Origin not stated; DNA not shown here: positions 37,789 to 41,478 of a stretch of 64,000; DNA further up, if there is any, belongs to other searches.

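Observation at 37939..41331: PolC-type replicative polymerase with no proofreading exonuclease insertion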

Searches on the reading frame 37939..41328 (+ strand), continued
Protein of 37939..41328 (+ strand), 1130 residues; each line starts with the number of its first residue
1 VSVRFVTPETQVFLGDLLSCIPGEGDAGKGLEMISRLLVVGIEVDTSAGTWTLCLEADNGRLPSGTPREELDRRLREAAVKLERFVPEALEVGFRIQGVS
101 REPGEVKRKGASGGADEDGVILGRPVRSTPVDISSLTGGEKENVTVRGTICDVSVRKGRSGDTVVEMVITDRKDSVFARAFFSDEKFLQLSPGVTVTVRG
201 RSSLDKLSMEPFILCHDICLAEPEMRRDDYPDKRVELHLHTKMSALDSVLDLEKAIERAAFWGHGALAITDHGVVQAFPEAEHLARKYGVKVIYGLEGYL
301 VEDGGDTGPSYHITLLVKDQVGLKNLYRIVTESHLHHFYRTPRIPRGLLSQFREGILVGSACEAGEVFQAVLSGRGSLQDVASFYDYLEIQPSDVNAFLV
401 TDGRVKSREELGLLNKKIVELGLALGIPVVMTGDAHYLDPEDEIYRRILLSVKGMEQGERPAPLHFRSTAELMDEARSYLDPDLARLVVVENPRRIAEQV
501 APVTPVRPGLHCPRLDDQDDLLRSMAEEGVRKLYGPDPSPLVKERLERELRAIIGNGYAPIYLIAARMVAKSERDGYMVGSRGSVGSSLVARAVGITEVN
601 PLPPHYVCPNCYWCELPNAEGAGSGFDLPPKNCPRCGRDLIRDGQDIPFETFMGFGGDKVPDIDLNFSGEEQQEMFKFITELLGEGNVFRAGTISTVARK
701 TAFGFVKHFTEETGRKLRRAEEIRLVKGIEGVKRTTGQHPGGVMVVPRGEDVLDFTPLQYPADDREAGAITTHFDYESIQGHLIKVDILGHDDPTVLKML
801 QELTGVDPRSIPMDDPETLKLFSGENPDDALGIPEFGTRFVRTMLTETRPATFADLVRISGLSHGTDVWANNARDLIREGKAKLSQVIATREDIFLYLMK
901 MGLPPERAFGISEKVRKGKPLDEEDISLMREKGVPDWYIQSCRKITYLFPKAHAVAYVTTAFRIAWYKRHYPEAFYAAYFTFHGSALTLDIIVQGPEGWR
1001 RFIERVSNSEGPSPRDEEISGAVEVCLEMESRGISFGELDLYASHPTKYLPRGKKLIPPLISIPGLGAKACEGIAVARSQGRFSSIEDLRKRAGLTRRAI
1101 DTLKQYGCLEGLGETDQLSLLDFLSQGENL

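Call 63: search_protein_representatives(protein=window:37939-41328:+)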
Query: 1130 residues. Proteins with E-value up to 0.001 (for the whole library): 18399; up to 1e-10: 10544; up to 1e-30: 2584. The best 150 are listed.
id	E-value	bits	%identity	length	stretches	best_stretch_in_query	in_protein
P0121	0.0e+00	1080.2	51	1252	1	110-1119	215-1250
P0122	0.0e+00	1064.1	50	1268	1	116-1121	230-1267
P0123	4.0e-295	998.6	49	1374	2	285-1120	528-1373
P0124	5.0e-293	991.6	49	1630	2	309-1121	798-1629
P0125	6.1e-286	968.2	46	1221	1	84-1123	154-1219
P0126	2.3e-279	946.4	46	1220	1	115-1119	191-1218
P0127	3.1e-278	942.7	48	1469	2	290-1120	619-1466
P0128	3.9e-278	942.3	50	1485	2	309-1118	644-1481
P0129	2.3e-276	936.4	44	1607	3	310-1120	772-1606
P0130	1.5e-274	930.4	45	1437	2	301-1120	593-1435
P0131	3.0e-274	929.4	46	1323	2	249-1120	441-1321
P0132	2.4e-273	926.5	49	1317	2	310-1120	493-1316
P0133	4.4e-273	925.6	46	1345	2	310-1120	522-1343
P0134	4.5e-272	922.2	47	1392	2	311-1120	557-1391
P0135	7.8e-271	918.1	47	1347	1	118-1125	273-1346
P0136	9.4e-270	914.5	48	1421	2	309-1122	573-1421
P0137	8.0e-269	911.5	46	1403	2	309-1122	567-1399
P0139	2.2e-267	906.7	45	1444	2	311-1122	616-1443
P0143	2.6e-265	899.8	45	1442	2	310-1121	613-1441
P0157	4.9e-256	869.1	46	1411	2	311-1121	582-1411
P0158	7.8e-256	868.5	48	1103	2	283-1121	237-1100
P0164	9.9e-255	864.8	46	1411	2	281-1122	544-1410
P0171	9.8e-251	851.6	48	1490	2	306-1121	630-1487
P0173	1.1e-249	848.1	44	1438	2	300-1121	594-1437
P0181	1.2e-245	834.8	45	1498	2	310-1121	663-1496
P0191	4.0e-242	823.1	47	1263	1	188-1122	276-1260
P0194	2.0e-239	814.1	46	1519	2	310-1122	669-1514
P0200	1.5e-236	804.6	42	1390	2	313-1121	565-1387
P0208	5.6e-234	796.1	44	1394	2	311-1121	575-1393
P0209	8.2e-234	795.5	44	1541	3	545-1122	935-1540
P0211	4.1e-232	789.9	42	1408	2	309-1121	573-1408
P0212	9.6e-232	788.7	42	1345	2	313-1121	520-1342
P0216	5.6e-231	786.1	41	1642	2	307-1122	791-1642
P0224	2.0e-227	774.4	42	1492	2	297-1122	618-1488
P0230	1.4e-223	761.6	45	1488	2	311-1122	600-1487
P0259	9.8e-208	709.2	42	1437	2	315-1122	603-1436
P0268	8.7e-205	699.4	41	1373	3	341-1115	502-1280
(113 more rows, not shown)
